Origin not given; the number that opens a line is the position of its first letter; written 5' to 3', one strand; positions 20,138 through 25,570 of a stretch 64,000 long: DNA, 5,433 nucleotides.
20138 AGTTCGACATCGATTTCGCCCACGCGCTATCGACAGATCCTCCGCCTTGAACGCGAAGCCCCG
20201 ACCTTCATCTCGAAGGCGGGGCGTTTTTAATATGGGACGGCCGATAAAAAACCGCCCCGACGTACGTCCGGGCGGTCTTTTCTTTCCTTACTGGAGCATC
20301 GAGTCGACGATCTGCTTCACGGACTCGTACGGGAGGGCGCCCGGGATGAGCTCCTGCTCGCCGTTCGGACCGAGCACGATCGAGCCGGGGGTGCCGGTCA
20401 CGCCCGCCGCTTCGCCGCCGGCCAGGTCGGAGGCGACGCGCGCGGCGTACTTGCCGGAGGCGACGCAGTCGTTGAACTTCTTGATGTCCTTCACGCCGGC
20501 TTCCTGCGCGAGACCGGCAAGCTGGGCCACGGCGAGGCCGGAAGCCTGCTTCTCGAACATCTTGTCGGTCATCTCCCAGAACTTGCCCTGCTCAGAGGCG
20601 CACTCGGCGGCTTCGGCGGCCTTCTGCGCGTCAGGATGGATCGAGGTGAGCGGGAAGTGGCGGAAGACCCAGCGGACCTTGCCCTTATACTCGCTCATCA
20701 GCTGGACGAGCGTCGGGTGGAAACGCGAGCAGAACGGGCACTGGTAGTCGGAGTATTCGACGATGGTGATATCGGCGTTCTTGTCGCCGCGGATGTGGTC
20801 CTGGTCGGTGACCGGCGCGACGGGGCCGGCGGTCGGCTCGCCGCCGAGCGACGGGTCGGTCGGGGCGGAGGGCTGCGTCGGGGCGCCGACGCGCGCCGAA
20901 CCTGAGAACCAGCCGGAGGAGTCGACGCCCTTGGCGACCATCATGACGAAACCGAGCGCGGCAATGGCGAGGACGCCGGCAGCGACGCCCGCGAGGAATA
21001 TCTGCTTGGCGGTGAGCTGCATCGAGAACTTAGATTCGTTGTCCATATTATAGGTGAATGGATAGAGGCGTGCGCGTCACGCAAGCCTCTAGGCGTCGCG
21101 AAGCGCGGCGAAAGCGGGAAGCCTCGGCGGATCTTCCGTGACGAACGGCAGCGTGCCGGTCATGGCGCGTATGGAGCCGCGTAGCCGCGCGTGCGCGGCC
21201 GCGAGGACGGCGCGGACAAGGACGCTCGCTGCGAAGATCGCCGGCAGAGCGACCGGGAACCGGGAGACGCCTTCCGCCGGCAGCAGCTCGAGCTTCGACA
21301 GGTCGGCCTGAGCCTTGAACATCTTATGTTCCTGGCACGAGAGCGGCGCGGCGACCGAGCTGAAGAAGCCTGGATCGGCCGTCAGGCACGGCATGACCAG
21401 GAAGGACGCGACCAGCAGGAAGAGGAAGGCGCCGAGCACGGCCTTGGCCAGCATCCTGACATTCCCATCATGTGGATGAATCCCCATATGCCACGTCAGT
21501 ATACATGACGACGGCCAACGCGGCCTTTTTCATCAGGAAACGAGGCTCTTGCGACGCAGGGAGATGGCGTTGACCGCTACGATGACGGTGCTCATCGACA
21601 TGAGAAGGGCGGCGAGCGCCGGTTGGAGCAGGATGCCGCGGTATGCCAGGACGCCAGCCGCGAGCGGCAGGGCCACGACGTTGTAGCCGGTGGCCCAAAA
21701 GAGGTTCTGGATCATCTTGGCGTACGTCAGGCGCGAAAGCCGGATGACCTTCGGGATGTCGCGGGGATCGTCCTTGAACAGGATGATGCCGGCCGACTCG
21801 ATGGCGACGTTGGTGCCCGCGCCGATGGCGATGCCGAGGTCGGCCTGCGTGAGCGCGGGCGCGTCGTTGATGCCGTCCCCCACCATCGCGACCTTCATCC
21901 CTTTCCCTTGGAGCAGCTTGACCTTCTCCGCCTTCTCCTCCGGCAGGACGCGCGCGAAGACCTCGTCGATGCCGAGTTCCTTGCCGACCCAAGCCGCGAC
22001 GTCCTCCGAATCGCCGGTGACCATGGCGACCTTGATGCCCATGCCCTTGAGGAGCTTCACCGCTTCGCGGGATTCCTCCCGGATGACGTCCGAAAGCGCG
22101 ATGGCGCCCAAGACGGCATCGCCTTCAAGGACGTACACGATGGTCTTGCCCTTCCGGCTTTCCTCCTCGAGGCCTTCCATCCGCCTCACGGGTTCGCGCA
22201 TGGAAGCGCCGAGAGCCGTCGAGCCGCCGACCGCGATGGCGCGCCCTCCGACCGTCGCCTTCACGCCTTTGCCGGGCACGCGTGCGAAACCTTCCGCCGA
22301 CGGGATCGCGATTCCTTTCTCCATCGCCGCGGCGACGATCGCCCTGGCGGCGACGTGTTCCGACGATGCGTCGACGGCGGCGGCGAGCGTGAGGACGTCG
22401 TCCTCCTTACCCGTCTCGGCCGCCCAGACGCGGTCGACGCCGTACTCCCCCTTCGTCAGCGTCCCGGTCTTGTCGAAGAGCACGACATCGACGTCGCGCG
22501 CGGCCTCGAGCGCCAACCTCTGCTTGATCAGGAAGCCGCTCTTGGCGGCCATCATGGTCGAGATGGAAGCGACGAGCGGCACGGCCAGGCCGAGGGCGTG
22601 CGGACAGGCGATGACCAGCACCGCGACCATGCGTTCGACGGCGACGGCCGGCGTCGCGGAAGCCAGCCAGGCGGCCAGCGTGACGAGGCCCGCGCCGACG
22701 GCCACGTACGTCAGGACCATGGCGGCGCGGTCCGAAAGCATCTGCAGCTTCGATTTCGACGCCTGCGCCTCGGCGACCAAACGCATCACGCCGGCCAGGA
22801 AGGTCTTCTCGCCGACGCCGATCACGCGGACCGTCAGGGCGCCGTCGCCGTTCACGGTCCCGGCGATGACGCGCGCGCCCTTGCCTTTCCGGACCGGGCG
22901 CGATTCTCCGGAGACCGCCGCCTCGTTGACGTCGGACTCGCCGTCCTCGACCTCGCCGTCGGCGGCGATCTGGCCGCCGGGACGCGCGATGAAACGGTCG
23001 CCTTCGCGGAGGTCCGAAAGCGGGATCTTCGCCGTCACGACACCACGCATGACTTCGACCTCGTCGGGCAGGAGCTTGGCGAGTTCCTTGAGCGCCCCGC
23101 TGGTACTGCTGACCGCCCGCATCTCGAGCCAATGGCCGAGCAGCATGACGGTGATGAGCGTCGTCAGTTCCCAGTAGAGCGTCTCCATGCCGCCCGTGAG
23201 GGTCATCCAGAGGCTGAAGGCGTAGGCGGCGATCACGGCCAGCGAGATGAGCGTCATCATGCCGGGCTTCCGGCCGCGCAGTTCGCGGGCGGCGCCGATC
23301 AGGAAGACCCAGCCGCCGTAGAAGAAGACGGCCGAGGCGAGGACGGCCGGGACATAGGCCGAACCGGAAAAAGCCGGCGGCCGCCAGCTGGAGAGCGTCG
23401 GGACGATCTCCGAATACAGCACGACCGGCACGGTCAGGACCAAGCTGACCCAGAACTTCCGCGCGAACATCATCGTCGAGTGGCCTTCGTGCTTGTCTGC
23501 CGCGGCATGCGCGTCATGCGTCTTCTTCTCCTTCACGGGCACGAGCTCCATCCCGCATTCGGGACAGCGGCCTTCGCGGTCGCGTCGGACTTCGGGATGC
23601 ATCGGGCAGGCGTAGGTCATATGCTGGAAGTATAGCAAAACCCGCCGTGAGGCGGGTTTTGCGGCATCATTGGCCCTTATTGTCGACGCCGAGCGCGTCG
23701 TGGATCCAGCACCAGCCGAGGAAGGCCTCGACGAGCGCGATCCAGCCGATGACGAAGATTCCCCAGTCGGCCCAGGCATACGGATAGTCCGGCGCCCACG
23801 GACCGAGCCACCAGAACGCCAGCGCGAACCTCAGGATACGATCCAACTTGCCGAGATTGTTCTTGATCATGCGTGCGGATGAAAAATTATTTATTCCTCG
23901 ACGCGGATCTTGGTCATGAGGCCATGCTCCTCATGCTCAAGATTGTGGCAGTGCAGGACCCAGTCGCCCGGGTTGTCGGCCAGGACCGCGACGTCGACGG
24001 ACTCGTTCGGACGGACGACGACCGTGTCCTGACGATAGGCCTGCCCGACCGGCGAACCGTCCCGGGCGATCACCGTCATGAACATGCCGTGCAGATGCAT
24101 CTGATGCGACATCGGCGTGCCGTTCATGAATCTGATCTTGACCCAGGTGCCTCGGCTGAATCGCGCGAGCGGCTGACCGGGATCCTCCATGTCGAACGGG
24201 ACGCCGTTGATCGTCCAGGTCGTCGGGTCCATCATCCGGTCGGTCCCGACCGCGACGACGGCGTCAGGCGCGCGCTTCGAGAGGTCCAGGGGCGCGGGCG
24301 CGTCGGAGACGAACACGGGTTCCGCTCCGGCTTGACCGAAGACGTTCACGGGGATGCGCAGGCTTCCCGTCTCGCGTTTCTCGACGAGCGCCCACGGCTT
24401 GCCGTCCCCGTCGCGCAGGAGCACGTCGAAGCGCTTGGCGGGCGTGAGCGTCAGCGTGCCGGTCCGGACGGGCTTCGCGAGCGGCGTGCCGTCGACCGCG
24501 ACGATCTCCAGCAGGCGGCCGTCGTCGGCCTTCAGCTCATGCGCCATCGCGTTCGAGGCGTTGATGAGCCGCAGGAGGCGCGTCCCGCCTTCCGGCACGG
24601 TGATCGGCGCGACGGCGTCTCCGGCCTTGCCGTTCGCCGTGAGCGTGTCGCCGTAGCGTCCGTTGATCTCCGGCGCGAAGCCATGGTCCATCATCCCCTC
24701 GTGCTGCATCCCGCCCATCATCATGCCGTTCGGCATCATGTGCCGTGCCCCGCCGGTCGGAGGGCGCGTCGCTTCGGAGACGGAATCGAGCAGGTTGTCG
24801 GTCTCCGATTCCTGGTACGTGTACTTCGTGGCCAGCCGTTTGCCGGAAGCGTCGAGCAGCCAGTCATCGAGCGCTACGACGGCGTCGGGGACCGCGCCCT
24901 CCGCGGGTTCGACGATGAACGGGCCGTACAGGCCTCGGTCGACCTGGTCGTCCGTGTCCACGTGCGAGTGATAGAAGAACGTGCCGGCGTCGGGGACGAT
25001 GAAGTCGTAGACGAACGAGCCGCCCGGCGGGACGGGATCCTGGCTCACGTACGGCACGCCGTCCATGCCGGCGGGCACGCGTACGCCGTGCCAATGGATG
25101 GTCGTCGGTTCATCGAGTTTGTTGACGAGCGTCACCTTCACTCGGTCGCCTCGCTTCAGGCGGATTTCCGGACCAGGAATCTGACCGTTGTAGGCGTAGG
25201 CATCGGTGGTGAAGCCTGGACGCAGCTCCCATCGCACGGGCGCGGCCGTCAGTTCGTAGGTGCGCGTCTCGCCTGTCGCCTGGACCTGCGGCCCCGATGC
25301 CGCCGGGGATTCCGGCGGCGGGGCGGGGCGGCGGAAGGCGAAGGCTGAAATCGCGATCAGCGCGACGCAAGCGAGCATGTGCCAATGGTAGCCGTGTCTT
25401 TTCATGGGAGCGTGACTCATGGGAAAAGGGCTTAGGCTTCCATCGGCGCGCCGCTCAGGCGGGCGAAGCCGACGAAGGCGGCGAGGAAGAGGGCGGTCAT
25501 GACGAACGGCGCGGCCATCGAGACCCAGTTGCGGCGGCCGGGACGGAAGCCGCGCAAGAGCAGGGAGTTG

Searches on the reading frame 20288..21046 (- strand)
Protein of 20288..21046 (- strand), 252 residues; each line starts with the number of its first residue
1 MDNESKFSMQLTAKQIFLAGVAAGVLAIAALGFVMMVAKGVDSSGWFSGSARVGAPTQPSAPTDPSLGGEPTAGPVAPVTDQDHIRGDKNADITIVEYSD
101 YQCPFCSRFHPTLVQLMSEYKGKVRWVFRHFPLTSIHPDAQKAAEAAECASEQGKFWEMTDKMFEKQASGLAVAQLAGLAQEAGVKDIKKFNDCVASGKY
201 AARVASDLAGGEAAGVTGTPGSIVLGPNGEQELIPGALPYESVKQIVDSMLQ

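Call 56: search_protein_families(library=pfam, proteins=[window:20288-21046:-], max_evalue=0.001)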
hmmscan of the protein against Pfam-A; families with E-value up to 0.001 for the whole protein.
window:20288-21046:- (252 aa): 4 families
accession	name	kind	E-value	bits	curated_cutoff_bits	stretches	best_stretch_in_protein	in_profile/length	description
PF13462.12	Thioredoxin_4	-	6.3e-29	101.7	23.2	1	81-226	3-147/165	Thioredoxin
PF01323.26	DSBA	-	3.6e-15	56.7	25.6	1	94-245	1-188/191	DSBA-like thioredoxin domain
PF13098.12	Thioredoxin_2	-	2.2e-08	34.8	27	1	89-246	3-103/104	Thioredoxin-like domain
PF18400.7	Thioredoxin_12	-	8.6e-07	29.5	26.1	1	81-134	132-185/190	Thioredoxin-like domain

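Call 69: search_protein_families(library=ncbifam, proteins=[window:20288-21046:-], max_evalue=0.01)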
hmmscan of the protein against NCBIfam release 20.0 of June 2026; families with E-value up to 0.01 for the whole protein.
window:20288-21046:- (252 aa): 2 families
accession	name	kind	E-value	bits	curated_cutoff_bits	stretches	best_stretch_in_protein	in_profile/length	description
NF041057.1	Rcas_1661_fam_Se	equivalog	3.6e-26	92.2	190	1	69-249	65-246/247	Rcas_1661 family thioredoxin-like (seleno)lipoprotein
NF008657.0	PRK11657.1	equivalog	0.0013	18.1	124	1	87-169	113-189/251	thiol:disulfide interchange protein DsbG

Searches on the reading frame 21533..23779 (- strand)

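Call 9: search_protein_families(library=pfam, proteins=[window:21533-23779:-], max_evalue=0.001)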
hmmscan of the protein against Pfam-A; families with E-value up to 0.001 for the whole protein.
window:21533-23779:- (748 aa): 5 families
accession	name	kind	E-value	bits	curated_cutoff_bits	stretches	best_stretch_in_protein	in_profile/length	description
PF00122.25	E1-E2_ATPase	-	3.4e-43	147.7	28.1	1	235-413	1-180/181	E1-E2 ATPase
PF00702.32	Hydrolase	-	1.2e-32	114.3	26.4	1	430-647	1-191/191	haloacid dehalogenase-like hydrolase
PF19335.5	HMBD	-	9.5e-14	51.5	23.6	1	56-82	2-28/28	Heavy metal binding domain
PF12710.13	HAD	-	5.5e-05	24.1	27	1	562-643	82-188/189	haloacid dehalogenase-like hydrolase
PF08282.18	Hydrolase_3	-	0.00018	21.8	20.9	0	622-666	198-242/255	haloacid dehalogenase-like hydrolase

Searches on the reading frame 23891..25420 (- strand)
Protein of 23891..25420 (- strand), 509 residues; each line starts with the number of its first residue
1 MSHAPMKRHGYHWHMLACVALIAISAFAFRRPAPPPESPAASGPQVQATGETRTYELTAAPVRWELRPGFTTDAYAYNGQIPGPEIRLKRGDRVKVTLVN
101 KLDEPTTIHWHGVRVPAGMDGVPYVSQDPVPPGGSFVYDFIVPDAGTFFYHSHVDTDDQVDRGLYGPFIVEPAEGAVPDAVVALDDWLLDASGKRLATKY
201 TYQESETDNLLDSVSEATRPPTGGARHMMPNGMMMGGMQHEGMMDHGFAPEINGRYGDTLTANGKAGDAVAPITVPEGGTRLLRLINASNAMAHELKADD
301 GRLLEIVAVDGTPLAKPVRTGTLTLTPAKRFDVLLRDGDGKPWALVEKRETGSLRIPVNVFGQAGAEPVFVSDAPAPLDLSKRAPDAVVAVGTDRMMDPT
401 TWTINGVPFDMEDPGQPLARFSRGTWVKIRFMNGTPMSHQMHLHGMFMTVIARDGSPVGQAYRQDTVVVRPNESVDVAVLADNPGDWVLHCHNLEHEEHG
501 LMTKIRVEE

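Call 9: search_protein_families(library=pfam, proteins=[window:23891-25420:-], max_evalue=0.001)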
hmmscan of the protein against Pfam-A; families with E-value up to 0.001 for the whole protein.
window:23891-25420:- (509 aa): 3 families
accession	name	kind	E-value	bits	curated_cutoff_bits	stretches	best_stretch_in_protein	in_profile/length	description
PF07732.21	Cu-oxidase_3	-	6.7e-43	146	21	1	67-173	10-117/119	Multicopper oxidase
PF07731.20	Cu-oxidase_2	-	1.6e-37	128.8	20.4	2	394-508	14-134/137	Multicopper oxidase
PF00394.28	Cu-oxidase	-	2e-19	70.7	21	2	395-504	32-150/157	Multicopper oxidase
